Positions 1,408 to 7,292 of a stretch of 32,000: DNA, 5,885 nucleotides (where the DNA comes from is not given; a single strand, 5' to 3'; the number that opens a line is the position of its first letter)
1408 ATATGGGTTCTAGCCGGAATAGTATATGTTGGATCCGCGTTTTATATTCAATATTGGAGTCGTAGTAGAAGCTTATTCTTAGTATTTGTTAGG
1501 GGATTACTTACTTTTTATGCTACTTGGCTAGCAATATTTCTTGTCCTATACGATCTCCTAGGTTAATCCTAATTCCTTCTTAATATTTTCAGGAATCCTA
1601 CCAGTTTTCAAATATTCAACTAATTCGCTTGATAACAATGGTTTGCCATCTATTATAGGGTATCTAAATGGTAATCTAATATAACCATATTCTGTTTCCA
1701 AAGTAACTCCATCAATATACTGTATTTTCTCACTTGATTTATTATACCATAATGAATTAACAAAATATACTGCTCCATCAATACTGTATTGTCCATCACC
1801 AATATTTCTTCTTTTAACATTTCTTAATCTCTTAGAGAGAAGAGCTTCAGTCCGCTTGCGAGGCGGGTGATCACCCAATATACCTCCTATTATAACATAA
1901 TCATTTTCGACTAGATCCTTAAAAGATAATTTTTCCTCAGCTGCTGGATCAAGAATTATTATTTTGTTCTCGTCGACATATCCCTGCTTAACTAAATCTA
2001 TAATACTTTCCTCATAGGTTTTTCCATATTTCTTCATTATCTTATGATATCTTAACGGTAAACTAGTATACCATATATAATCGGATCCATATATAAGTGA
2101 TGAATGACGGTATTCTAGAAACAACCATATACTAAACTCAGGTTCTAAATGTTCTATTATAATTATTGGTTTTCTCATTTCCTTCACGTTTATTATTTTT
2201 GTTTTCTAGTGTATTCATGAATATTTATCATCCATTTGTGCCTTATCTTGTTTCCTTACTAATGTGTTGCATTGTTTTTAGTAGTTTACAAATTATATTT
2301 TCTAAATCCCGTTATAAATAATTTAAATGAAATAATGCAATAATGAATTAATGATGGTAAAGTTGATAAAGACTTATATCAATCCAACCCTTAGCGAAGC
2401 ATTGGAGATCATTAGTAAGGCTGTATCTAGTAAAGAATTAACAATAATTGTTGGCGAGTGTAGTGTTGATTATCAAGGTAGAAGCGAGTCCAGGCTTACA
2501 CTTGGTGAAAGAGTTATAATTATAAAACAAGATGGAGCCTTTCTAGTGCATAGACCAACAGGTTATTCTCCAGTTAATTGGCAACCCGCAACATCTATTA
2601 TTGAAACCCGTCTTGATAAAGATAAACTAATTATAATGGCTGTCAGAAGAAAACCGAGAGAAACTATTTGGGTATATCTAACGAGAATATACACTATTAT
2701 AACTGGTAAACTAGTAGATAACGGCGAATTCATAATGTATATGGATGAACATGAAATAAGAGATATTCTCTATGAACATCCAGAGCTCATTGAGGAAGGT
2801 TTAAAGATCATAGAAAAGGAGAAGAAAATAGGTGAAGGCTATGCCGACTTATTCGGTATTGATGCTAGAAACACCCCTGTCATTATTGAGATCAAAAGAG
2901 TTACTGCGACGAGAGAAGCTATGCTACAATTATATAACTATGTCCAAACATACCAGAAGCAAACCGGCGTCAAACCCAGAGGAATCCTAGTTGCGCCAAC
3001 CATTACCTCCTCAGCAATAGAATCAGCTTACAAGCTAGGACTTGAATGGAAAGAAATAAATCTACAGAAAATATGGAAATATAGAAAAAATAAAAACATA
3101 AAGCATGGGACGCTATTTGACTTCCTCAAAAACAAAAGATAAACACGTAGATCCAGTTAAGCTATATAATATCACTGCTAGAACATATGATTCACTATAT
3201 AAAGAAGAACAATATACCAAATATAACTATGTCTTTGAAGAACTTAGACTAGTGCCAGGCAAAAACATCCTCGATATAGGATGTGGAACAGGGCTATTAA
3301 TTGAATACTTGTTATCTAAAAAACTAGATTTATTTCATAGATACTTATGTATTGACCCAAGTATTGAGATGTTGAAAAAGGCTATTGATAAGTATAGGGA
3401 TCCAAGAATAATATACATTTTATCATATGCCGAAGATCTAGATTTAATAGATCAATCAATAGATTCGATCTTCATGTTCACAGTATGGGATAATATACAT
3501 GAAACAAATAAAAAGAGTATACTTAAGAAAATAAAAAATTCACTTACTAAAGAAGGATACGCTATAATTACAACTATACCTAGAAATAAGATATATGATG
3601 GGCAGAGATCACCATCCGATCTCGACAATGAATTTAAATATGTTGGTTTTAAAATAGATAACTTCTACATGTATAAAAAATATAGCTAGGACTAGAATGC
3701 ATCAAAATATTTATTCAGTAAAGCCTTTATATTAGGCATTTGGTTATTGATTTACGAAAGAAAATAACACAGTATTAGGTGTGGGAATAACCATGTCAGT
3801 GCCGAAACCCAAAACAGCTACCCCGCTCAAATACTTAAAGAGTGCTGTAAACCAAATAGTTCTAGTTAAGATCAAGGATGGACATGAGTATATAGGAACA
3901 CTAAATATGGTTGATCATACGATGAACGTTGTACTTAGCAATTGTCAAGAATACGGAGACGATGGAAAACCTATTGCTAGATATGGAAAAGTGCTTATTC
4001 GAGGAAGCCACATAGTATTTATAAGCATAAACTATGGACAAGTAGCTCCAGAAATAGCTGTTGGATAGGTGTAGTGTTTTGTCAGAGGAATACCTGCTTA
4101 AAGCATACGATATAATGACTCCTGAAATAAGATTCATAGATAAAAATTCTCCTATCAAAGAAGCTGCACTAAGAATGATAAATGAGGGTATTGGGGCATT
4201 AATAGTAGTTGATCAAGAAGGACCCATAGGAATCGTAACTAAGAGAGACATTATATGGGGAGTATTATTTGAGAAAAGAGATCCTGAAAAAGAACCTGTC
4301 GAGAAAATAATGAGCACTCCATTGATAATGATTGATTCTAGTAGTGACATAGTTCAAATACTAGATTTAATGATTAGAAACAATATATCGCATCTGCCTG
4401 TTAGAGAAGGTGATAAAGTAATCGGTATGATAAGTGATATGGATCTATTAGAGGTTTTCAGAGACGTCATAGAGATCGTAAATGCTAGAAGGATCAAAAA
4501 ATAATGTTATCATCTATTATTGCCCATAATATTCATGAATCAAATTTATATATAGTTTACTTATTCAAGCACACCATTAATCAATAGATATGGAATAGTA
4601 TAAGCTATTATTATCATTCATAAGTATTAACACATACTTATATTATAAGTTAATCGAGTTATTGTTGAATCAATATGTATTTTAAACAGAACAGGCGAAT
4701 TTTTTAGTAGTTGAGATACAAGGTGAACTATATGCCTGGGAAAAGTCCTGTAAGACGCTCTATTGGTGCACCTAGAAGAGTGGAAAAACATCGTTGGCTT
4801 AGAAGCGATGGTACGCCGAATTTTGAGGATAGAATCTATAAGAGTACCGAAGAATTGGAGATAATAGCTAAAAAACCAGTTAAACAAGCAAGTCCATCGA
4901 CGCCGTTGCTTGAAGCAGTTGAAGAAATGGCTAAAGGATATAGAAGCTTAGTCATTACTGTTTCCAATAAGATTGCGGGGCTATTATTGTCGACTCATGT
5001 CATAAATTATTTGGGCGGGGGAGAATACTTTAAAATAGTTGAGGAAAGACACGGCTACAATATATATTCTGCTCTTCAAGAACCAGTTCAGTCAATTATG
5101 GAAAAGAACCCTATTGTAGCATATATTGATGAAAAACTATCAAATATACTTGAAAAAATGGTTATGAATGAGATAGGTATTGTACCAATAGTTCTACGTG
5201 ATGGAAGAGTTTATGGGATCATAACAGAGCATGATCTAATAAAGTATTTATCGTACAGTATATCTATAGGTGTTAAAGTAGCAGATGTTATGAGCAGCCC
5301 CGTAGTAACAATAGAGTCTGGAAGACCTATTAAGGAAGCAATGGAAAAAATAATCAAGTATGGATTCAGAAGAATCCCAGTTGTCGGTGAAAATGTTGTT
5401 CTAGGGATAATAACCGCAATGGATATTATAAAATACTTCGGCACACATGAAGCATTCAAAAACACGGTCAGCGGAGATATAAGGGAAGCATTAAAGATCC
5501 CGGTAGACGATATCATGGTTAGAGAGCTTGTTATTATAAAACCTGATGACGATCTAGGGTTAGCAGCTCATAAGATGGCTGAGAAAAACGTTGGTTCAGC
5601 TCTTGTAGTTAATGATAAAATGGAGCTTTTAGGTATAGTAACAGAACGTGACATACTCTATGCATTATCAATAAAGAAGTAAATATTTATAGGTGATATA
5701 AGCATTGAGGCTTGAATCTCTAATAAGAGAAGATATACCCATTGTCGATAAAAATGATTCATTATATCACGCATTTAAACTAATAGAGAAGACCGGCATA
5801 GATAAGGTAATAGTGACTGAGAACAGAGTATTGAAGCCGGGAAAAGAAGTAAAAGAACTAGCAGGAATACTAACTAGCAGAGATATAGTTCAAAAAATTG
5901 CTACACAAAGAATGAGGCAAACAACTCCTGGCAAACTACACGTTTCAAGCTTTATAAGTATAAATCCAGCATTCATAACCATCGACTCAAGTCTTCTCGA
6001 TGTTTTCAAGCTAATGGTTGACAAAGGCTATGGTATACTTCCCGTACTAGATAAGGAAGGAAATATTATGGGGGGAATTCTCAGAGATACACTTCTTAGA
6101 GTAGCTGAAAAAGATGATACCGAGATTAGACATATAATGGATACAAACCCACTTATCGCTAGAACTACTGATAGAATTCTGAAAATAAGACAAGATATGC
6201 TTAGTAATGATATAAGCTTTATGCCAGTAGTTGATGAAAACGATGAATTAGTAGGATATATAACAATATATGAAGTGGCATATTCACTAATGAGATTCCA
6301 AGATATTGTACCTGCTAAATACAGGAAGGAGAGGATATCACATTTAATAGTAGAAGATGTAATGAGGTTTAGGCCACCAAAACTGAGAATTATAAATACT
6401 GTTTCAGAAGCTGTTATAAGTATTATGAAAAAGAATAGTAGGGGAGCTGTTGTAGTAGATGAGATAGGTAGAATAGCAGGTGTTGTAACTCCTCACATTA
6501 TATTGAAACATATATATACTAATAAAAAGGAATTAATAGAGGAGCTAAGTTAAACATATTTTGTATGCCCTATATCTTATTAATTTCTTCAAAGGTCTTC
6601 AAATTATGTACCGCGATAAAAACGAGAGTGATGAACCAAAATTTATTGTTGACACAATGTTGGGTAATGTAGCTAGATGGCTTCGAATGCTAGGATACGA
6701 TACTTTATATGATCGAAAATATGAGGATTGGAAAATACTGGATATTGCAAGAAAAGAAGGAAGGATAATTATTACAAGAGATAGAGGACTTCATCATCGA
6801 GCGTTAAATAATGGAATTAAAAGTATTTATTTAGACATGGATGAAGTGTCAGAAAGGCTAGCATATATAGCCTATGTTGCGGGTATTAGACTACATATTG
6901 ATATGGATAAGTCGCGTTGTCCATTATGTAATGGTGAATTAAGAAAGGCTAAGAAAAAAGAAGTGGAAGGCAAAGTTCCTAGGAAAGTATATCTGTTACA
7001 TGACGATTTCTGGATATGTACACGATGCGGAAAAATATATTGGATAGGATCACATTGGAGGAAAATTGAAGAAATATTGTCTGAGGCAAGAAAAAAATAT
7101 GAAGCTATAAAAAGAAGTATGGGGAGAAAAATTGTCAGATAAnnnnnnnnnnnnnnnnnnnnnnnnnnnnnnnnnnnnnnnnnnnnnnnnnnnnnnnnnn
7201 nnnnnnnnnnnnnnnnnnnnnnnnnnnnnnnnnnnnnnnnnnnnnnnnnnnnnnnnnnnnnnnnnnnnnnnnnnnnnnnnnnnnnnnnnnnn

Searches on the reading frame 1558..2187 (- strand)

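Call 50: search_protein_families(library=pfam, proteins=[window:1558-2187:-], max_evalue=0.0001)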
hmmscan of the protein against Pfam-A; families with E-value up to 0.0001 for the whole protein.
window:1558-2187:- (209 aa): 1 family
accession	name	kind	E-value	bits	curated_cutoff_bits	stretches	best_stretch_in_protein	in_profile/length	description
PF04252.18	SFM1-like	-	7.9e-54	182.7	27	1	9-196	2-197/201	Protein arginine N-methyltransferase SFM1-like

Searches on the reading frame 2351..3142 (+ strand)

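Call 50: search_protein_families(library=pfam, proteins=[window:2351-3142:+], max_evalue=0.0001)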
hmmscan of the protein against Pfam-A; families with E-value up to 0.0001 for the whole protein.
window:2351-3142:+ (263 aa): 2 families
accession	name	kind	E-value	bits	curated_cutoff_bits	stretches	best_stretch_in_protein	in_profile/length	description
PF21003.3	NucS_N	-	1.2e-24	86.6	23.9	1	29-115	3-89/100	Endonuclease NucS N-terminal PH-like domain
PF01939.22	NucS_C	-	2.2e-22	79.8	24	1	133-250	2-118/124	Endonuclease NucS C-terminal domain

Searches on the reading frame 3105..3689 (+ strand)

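Call 50: search_protein_families(library=pfam, proteins=[window:3105-3689:+], max_evalue=0.0001)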
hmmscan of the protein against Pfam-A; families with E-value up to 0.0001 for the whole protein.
window:3105-3689:+ (194 aa): 7 families
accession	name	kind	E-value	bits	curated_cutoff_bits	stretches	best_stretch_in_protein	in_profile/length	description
PF08241.18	Methyltransf_11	-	1.3e-14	55.1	21.2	1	56-155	1-95/95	Methyltransferase domain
PF13649.12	Methyltransf_25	-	5.4e-14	53.1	27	1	55-151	1-97/97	Methyltransferase domain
PF08242.18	Methyltransf_12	-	5.4e-11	43.5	30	1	56-152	1-97/98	Methyltransferase domain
PF13847.12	Methyltransf_31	-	4e-10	40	27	1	51-159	3-113/145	Methyltransferase domain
PF02353.26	CMAS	-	5.5e-10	39.5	27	1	32-162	43-171/273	Mycolic acid cyclopropane synthetase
PF13489.12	Methyltransf_23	-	3.1e-09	37.2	27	1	49-158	20-119/164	Methyltransferase domain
PF08003.17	Methyltransf_9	-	4.7e-05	23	23.8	1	38-158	102-220/315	Protein of unknown function (DUF1698)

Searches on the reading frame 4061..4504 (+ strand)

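Call 50: search_protein_families(library=pfam, proteins=[window:4061-4504:+], max_evalue=0.0001)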
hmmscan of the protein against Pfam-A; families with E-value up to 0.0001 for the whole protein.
window:4061-4504:+ (147 aa): 1 family
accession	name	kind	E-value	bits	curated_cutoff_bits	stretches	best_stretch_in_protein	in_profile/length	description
PF00571.33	CBS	-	8.6e-28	96.9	24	2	16-65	2-52/57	CBS domain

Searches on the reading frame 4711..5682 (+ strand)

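Call 50: search_protein_families(library=pfam, proteins=[window:4711-5682:+], max_evalue=0.0001)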
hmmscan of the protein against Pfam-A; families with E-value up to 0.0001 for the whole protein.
window:4711-5682:+ (323 aa): 1 family
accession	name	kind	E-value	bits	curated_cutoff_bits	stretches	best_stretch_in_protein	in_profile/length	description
PF00571.33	CBS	-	7.1e-49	164.4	24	4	190-243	1-55/57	CBS domain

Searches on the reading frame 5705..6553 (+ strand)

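Call 50: search_protein_families(library=pfam, proteins=[window:5705-6553:+], max_evalue=0.0001)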
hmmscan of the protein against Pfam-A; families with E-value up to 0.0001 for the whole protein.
window:5705-6553:+ (282 aa): 1 family
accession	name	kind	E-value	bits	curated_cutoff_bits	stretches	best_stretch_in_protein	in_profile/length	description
PF00571.33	CBS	-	1.4e-29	102.6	24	4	141-194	1-54/57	CBS domain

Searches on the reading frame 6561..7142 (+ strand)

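Call 50: search_protein_families(library=pfam, proteins=[window:6561-7142:+], max_evalue=0.0001)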
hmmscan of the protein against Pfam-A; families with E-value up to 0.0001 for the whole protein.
window:6561-7142:+ (193 aa): 2 families
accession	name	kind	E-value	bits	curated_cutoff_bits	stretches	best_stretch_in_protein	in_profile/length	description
PF01927.22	Mut7-C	-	1.1e-52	178.4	23.3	1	26-172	1-145/146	Mut7-C RNAse domain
PF18480.7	DUF5615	-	1.3e-05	25.4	23.8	1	36-85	12-66/110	Domain of unknown function (DUF5615)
